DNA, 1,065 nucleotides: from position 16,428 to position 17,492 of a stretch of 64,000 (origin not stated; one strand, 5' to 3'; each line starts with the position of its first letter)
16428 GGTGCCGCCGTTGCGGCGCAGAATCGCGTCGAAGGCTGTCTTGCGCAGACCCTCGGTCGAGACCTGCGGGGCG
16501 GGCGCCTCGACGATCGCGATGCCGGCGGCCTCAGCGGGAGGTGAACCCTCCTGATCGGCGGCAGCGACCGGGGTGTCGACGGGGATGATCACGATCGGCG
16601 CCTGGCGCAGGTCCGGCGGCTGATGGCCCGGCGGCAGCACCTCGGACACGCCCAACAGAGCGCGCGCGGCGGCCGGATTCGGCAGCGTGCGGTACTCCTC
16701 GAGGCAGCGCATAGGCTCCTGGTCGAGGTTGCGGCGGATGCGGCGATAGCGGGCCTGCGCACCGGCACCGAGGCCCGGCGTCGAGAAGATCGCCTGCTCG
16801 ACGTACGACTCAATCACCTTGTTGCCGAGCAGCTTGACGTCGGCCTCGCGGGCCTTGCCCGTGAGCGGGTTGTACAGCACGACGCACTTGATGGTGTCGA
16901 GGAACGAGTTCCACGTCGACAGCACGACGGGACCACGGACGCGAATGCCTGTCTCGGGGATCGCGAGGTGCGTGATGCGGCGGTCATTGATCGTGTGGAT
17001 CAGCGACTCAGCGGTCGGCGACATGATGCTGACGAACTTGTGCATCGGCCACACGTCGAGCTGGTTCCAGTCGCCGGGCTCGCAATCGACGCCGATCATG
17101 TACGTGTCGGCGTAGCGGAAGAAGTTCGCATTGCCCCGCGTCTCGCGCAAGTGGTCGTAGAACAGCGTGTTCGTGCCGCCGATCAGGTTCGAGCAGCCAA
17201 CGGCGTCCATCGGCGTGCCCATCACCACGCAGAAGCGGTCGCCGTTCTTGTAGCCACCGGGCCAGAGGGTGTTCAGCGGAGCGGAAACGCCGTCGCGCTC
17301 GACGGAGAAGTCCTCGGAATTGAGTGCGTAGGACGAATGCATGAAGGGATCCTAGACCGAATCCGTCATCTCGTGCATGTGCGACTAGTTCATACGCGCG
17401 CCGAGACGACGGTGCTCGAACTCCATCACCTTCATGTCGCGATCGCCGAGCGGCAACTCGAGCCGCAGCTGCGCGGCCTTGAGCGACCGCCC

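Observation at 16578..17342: Unrecognised ~255-aa domain fused to the N-terminus of a GcvT-like protein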

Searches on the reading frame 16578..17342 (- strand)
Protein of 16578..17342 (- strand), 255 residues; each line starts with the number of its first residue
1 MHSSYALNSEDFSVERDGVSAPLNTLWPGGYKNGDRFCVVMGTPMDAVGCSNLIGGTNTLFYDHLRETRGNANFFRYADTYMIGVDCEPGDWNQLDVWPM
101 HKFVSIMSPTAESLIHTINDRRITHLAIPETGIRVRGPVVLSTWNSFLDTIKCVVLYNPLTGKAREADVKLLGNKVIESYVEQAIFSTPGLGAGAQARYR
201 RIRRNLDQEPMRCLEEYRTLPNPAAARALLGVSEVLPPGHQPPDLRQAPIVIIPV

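Call 4: search_protein_families(library=ncbifam, proteins=[window:16578-17342:-], max_evalue=1)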
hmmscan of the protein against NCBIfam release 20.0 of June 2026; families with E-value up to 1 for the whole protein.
window:16578-17342:- (255 aa): 0 families

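Call 5: search_protein_families(library=pfam, proteins=[window:16578-17342:-], max_evalue=1)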
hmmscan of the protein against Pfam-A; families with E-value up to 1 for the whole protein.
window:16578-17342:- (255 aa): 0 families

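Call 7: find_homologous_proteins(query=window:16578-17342:-)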
Query window:16578-17342:- (255 aa): 79 proteins with E <= 0.001 among 829 candidates.
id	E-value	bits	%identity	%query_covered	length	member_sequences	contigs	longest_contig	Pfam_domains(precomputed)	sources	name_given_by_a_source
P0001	7.5e-125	434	73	100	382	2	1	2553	PF01571.27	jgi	jgi:hypothetical protein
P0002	8.7e-118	411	70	100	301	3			-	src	-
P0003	4.9e-116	405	69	100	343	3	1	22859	-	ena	-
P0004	1.4e-114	400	67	100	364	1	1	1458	PF01571.27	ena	-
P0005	1.1e-113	397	69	100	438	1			PF01571.27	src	-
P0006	6.0e-112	392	69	100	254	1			-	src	-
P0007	5.1e-111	389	65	100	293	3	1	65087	-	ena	-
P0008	4.4e-110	385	71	93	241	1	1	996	-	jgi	jgi:hypothetical protein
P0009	6.5e-109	382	66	100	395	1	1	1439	-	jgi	jgi:hypothetical protein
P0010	5.4e-108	379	65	100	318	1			-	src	-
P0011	9.0e-107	375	71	88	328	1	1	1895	-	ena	-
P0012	2.0e-105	370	64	100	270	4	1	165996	-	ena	-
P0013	4.4e-105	369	64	98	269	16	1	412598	-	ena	-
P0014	3.4e-99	350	68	86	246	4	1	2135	-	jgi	-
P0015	4.3e-99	349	71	82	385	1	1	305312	PF01571.27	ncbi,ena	-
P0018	5.3e-97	343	66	88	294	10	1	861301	-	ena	-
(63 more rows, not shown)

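Call 13: search_solved_structures(query=A2, max_evalue=10)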
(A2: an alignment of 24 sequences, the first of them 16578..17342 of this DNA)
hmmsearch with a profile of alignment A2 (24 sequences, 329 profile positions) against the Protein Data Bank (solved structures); distinct sequences matched with E-value up to 10: 0.

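Call 16: search_protein_representatives(protein=window:16578-17342:-)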
Query: 255 residues. Proteins with E-value up to 0.001 (for the whole library): 275; up to 1e-10: 99; up to 1e-30: 26. The best 150 are listed.
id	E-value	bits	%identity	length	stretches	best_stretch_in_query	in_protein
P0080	1.5e-154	529.6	88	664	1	1-255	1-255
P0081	1.8e-118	411.2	69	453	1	1-255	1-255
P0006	1.9e-112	391.5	69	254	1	1-255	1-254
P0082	9.6e-91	320.4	62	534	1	1-244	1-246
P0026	3.1e-81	289.3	56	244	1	1-241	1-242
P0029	2.9e-76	272.9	68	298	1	1-173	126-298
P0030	1.1e-75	271.1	67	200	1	1-178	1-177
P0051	3.1e-56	207.3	54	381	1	45-255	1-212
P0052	5.8e-56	206.4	62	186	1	69-215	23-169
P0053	3.0e-55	204.1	58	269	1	1-190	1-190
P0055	1.3e-51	192.1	70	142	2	125-231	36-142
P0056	1.7e-51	191.7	71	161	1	1-117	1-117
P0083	2.3e-49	184.8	71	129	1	35-149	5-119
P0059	1.2e-48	182.4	65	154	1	97-238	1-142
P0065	4.2e-45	170.8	74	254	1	1-104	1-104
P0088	1.5e-33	133.0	38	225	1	1-228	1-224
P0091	1.5e-30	123.1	36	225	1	1-224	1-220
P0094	3.7e-25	105.4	37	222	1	1-219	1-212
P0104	7.5e-20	88.0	33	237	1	1-232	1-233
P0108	6.0e-19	85.1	32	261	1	1-245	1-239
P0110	1.5e-17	80.5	31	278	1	1-233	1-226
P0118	2.5e-16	76.5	31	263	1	1-224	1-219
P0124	2.2e-14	70.1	28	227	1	1-217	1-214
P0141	4.8e-12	62.5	32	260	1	1-229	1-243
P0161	1.5e-10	57.5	26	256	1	1-191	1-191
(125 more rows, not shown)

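Call 17: search_protein_families(library=pfam, proteins=[P0088, P0091, P0094, P0104, P0108, P0110, P0118, P0124, P0141, P0161], max_evalue=1)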
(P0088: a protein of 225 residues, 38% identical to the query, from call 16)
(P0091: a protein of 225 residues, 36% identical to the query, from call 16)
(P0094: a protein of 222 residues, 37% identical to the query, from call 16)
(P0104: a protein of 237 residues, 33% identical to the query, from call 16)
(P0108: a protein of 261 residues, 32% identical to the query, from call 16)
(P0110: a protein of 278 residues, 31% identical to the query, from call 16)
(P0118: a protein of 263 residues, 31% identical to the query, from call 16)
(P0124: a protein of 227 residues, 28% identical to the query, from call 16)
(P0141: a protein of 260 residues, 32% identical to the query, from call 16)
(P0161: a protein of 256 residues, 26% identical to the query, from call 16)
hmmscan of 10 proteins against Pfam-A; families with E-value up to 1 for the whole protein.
P0088 (225 aa): 0 families

P0091 (225 aa): 1 family
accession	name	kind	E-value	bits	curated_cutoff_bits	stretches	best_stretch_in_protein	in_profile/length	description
PF19854.4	DUF6329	-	0.1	12.8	26.8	1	63-78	17-32/39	Family of unknown function (DUF6329)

P0094 (222 aa): 1 family
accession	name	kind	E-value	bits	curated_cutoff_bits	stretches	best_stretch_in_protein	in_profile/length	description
PF21683.3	GpP-like_1st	-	0.089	13.2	27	1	161-184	51-74/85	Mu phage baseplate assembly protein GpP-like, N-terminal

P0104 (237 aa): 0 families

P0108 (261 aa): 0 families

P0110 (278 aa): 0 families

P0118 (263 aa): 0 families

P0124 (227 aa): 0 families

P0141 (260 aa): 0 families

P0161 (256 aa): 1 family
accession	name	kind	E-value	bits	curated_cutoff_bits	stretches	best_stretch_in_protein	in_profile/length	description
PF09828.14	ChrB_C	-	0.25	12.2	25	0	11-35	49-73/132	ChrB, C-terminal domain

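Call 18: predict_structure(alignment_id=A2)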
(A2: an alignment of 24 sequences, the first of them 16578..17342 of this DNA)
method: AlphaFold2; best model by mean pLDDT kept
length: 255 residues; sequences in the alignment: 24
mean_pLDDT: 56.0   pTM: 0.54
mean pLDDT of the five models: 56.0, 54.3, 51.7, 41.2, 40.6
residues with pLDDT >= 90: 0; 70-90: 61; 50-70: 97; < 50: 97
segments of 3 or more residues with pLDDT < 50: 1-7, 12-16, 94-97, 136-142, 168-189, 203-223, 226-255
pLDDT, mean of each block of 10 residues (from residue 1): 40 49 64 78 67 65 70 64 78 55 77 77 78 53 60 70 52 29 42 58 44 31 47 33 31 30
secondary structure, 60 per line:
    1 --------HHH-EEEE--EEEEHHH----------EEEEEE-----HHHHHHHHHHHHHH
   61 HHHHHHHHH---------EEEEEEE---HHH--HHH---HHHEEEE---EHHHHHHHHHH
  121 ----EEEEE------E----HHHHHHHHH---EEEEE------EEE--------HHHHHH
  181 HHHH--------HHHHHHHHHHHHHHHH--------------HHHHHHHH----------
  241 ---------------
elements in order: E13-16 E19-22 E36-41 H47-69 E79-85 E103-106 H111-120 E125-129 H141-149 E153-157 E164-166 H175-184 H193-208 H223-230
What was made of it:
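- Tried and rejected: The first AF2 run used a shallow 24-sequence alignment and gave an unusable model, pLDDT 56 (call 18).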

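Call 21: find_homologous_proteins(query=A4, max_evalue=0.00001)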
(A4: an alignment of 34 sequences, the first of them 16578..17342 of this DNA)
Query A4 (34 sequences) (255 aa, profile of the alignment): 152 proteins with E <= 0.00001 among 3980 candidates; the best 120 are listed.
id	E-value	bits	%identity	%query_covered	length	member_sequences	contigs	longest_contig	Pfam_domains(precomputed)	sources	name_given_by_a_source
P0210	6.4e-84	299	31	90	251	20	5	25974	-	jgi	jgi:hypothetical protein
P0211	1.3e-82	295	28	96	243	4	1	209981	-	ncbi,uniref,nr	ncbi:hypothetical protein [Niallia endozanthoxylica]|uniref:Uncharacterized protein n=1 Tax=Niallia 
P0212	2.5e-82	294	30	90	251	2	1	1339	-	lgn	-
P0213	5.1e-82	293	31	90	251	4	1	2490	-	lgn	-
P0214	4.6e-81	290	32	90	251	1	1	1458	-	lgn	-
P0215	1.6e-80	288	28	92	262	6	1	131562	-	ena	-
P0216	3.6e-80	287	30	94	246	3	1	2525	-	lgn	-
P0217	1.0e-79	285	27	93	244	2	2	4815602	-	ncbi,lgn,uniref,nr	ncbi:hypothetical protein [Bacillus sp. 1NLA3E]|uniref:hypothetical protein n=1 Tax=Bacillus sp. 1NL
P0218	2.9e-79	284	28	87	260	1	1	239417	-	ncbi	ncbi:MAG: hypothetical protein ACQEXQ_08380 [Bacillota bacterium]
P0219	3.7e-79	283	30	81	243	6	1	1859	-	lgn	-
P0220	6.8e-79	283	31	78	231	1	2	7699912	-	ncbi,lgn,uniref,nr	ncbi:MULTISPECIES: hypothetical protein [Paenibacillus]|uniref:Uncharacterized protein n=1 Tax=Paeni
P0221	1.9e-78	281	29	86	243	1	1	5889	-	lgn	-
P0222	2.5e-78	281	27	92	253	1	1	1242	-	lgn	-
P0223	9.6e-78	279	26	96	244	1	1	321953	-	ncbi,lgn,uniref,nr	ncbi:hypothetical protein [Aquibacillus albus]|uniref:Uncharacterized protein n=1 Tax=Aquibacillus a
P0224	1.2e-77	279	29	92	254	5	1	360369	-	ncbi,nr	ncbi:hypothetical protein [Alteribacillus bidgolensis]|nr:hypothetical protein [Alteribacillus bidgo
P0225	1.4e-77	278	26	90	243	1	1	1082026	-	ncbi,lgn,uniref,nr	ncbi:hypothetical protein PB1_03815 [Bacillus methanolicus PB1]|uniref:Uncharacterized protein n=1 T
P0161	5.1e-74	267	22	94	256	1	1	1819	-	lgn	-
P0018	1.8e-66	242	66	88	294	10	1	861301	-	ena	-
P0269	5.3e-62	227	31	68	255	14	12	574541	-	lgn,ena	-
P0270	1.1e-57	213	30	73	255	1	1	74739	-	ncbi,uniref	ncbi:hypothetical protein ACMX25_30795 [Caballeronia sp. 15715]|uniref:hypothetical protein n=1 Tax=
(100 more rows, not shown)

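Call 22: find_encoding_contigs(protein=P0217, flank=10000, max_places=2)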
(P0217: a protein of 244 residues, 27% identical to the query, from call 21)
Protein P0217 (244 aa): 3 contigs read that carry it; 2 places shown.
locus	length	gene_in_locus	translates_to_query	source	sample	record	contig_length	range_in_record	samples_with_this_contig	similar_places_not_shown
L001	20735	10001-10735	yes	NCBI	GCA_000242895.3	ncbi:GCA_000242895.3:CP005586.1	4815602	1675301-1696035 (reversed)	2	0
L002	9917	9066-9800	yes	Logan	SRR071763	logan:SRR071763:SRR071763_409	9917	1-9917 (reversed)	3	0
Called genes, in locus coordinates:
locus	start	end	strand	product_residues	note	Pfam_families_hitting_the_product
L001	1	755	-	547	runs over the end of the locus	PF00501:AMP-binding, PF13193:AMP-binding_C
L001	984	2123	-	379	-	PF02771:Acyl-CoA_dh_N, PF02770:Acyl-CoA_dh_M, PF00441:Acyl-CoA_dh_1, PF08028:Acyl-CoA_dh_2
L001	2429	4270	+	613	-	PF01590:GAF, PF13185:GAF_2, PF13492:GAF_3 (faint), PF17853:GGDEF_2, PF13556:HTH_30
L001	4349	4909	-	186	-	PF22289:DmmA-like_C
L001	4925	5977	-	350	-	PF11927:HODM_asu-like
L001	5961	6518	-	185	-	PF06574:FAD_syn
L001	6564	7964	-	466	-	PF00909:Ammonium_transp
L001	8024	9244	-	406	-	PF02771:Acyl-CoA_dh_N, PF02770:Acyl-CoA_dh_M, PF00441:Acyl-CoA_dh_1, PF08028:Acyl-CoA_dh_2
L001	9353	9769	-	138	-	PF06249:EutQ (weak), PF05899:Cupin_3 (weak)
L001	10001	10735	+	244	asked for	-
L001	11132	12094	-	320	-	PF00970:FAD_binding_6 (weak), PF22290:DmmA-like_N, PF00111:Fer2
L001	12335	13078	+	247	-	PF09339:HTH_IclR (weak), PF12840:HTH_20 (weak), PF01614:IclR_C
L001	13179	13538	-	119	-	PF00111:Fer2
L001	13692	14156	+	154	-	-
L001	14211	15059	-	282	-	PF04454:Linocin_M18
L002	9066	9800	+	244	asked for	-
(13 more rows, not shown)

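Call 23: find_encoding_contigs(protein=P0225, flank=10000, max_places=2)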
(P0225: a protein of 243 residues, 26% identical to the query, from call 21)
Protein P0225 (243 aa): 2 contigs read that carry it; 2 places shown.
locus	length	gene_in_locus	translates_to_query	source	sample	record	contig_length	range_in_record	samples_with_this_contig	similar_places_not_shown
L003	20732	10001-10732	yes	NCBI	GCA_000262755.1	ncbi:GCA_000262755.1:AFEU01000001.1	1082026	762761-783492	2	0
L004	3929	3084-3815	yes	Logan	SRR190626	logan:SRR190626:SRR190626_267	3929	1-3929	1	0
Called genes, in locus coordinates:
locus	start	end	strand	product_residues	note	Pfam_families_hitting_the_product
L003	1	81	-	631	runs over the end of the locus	PF08298:AAA_PrkA, PF06798:PrkA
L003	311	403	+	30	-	-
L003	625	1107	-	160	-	PF00588:SpoU_methylase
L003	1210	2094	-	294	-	PF12671:Amidase_6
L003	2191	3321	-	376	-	PF08331:QueG_DUF1730, PF13187:Fer4_9 (faint), PF00037:Fer4 (weak), PF12838:Fer4_7 (weak), PF13237:Fer4_10 (faint), PF13484:Fer4_16, PF03130:HEAT_PBS (faint), PF13646:HEAT_2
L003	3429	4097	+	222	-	PF03483:B3_4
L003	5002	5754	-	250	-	PF09339:HTH_IclR, PF12840:HTH_20 (faint), PF01978:TrmB (weak), PF01614:IclR_C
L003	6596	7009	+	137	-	PF06249:EutQ (weak), PF05899:Cupin_3 (weak)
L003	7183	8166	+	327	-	PF11927:HODM_asu-like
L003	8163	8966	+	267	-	PF22290:DmmA-like_N (weak), PF22289:DmmA-like_C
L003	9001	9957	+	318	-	PF22290:DmmA-like_N, PF00111:Fer2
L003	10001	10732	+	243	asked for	-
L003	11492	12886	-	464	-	PF00909:Ammonium_transp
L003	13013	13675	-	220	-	PF06574:FAD_syn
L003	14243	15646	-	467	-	PF00909:Ammonium_transp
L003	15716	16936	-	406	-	PF02771:Acyl-CoA_dh_N, PF02770:Acyl-CoA_dh_M, PF00441:Acyl-CoA_dh_1, PF08028:Acyl-CoA_dh_2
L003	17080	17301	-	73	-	PF05899:Cupin_3 (weak)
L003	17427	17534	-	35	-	-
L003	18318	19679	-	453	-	PF00909:Ammonium_transp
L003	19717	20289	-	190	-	-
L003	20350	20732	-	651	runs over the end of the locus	PF02727:Cu_amine_oxidN2, PF21994:AGAO-like_N2, PF02728:Cu_amine_oxidN3, PF01179:Cu_amine_oxid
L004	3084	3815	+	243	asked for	-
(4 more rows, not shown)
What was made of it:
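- Closest known: DmmD, the GcvT-type fourth gene of the dimethylamine monooxygenase operon dmmDABC. Same: In Bacillus, the stand-alone N-domain homologue is the extra gene of a dmmABC-like operon (calls 22, 23).
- The dimethylamine monooxygenase operon (HODM alpha plus DmmA-like) in Bacillus methanolicus PB1 and Bacillus sp. 1NLA3E (calls 22, 23).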

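Call 24: find_encoding_contigs(protein=P0270, flank=10000, max_places=2)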
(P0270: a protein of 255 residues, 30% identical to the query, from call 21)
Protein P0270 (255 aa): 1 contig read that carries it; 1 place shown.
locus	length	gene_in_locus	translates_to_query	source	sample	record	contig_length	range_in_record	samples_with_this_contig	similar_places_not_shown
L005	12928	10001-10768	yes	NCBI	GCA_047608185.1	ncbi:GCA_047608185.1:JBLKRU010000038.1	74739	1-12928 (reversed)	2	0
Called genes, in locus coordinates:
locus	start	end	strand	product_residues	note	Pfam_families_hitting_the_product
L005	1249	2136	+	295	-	PF00528:BPD_transp_1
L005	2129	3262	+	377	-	PF09818:ABC_ATPase (faint), PF00005:ABC_tran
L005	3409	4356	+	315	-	PF04069:OpuAC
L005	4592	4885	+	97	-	PF07045:DUF1330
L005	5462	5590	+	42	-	-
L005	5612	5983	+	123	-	PF04972:BON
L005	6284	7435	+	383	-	PF02746:MR_MLE_N (weak), PF13378:MR_MLE_C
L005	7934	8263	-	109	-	-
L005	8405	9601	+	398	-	PF00890:FAD_binding_2 (faint), PF03486:HI0933_like (faint), PF05834:Lycopene_cycl (faint), PF07992:Pyr_redox_2, PF00070:Pyr_redox, PF01266:DAO (weak), PF13450:NAD_binding_8 (weak), PF14759:Reductase_C, +2 more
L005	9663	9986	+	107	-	PF00355:Rieske, PF13806:Rieske_2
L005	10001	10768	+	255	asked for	-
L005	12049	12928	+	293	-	PF13546:DDE_5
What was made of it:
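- Rieske ferredoxin plus its reductase in Caballeronia (call 24).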

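Call 25: search_solved_structures(query=A4, max_evalue=10, show_alignments=2)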
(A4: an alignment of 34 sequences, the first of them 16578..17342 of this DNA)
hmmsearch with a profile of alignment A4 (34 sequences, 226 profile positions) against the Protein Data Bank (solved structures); distinct sequences matched with E-value up to 10: 2.
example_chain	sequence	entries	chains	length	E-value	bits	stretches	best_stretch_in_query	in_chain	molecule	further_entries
7unh_A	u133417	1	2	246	3.5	10.3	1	129-223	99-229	SP2 designed chlorophyll dimer protein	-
7uni_A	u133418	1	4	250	3.6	10.3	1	129-223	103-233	SP2-ZnPPaM designed chlorophyll dimer protein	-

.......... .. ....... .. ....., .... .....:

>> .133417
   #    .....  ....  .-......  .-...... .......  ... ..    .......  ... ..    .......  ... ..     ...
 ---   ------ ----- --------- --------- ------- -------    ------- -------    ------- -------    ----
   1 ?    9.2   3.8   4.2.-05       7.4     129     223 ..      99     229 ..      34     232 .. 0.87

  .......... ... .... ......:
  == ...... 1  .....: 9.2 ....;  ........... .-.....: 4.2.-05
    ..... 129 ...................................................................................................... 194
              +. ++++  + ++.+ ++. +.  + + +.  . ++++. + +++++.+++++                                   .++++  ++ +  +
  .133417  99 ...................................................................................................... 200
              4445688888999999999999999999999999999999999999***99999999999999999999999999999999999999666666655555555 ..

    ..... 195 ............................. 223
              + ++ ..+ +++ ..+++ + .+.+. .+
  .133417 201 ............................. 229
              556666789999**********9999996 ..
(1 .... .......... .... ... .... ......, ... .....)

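Call 30: find_encoding_contigs(protein=P0018, flank=10000, max_places=1)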
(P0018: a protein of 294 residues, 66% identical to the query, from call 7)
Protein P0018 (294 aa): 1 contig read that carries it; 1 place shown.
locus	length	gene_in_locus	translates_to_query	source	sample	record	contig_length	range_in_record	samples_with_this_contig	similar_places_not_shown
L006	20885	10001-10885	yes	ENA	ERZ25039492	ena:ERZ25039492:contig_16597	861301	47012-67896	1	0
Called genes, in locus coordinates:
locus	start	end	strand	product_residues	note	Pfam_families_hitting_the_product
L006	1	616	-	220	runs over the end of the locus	-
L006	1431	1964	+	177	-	PF02727:Cu_amine_oxidN2, PF21994:AGAO-like_N2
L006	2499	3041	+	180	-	PF01179:Cu_amine_oxid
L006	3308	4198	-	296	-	PF00353:HemolysinCabind (weak)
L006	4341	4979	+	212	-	PF02798:GST_N, PF13417:GST_N_3, PF13409:GST_N_2, PF14497:GST_C_3 (weak), PF00043:GST_C (weak), PF13410:GST_C_2 (weak)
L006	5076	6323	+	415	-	PF01011:PQQ (faint), PF13360:PQQ_2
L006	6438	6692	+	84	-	-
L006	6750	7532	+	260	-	PF09365:DUF2461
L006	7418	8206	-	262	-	PF04738:Lant_dehydr_N (weak)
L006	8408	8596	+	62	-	-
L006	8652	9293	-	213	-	PF04738:Lant_dehydr_N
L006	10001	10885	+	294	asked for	-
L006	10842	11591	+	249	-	PF01571:GCV_T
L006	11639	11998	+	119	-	PF08669:GCV_T_C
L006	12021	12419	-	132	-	PF01850:PIN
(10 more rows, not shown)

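Call 31: find_encoding_contigs(protein=P0220, flank=10000, max_places=1)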
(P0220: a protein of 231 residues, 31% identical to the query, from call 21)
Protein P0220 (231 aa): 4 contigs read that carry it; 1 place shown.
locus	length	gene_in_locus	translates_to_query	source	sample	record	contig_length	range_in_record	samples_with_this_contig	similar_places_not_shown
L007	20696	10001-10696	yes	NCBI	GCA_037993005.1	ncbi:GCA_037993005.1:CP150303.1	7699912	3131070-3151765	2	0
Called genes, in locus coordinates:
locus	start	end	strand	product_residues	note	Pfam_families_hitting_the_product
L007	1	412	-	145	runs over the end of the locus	PF01022:HTH_5 (faint), PF09339:HTH_IclR (faint), PF12802:MarR_2 (weak), PF01047:MarR, PF13412:HTH_24 (weak), PF24034:DUF7343 (weak)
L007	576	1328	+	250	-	PF00106:adh_short, PF08659:KR (weak), PF13460:NAD_binding_10 (weak), PF13561:adh_short_C2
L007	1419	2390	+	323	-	PF00248:Aldo_ket_red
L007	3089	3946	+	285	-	PF01073:3Beta_HSD (weak), PF02254:TrkA_N (weak), PF05368:NmrA, PF13460:NAD_binding_10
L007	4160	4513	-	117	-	PF01638:HxlR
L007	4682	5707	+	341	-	PF08240:ADH_N, PF00107:ADH_zinc_N, PF13602:ADH_zinc_N_2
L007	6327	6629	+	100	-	PF12840:HTH_20 (faint), PF01022:HTH_5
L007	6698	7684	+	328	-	PF08240:ADH_N, PF00107:ADH_zinc_N, PF13602:ADH_zinc_N_2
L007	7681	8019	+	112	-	PF03992:ABM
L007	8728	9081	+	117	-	-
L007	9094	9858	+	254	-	PF00561:Abhydrolase_1, PF12146:Hydrolase_4 (weak), PF12697:Abhydrolase_6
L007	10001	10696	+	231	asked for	-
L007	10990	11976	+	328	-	PF08240:ADH_N, PF00107:ADH_zinc_N, PF13602:ADH_zinc_N_2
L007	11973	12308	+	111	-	PF03992:ABM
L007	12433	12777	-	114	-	PF01609:DDE_Tnp_1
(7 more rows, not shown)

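Call 32: find_encoding_contigs(protein=P0269, flank=10000, max_places=2)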
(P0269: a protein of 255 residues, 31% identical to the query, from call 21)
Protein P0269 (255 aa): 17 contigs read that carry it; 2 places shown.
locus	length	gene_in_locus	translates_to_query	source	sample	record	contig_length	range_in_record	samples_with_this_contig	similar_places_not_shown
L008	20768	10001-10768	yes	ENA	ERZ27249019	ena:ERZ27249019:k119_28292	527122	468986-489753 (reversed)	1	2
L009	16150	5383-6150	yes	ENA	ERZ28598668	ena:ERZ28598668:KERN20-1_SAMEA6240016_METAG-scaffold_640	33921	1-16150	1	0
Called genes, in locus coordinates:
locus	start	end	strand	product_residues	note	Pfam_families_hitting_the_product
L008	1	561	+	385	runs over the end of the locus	-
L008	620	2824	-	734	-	PF00270:DEAD (weak), PF04851:ResIII, PF17757:UvrB_inter, PF27431:UvrB_3rd, PF00271:Helicase_C, PF12344:UvrB, PF02151:UVR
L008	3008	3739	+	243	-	PF01925:TauE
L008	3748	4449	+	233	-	PF05099:TerB, PF00226:DnaJ (faint)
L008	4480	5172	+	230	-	PF01510:Amidase_2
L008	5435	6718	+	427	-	-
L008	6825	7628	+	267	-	PF01636:APH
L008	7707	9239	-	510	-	-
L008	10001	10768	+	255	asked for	-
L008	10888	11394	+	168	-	PF04542:Sigma70_r2, PF08281:Sigma70_r4_2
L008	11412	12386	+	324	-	PF16220:DUF4880, PF04773:FecR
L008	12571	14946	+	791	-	PF07660:STN, PF07715:Plug, PF00593:TonB_dep_Rec_b-barrel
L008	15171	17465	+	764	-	PF07715:Plug, PF00593:TonB_dep_Rec_b-barrel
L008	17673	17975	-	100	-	-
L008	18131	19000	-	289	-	PF00753:Lactamase_B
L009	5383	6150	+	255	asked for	-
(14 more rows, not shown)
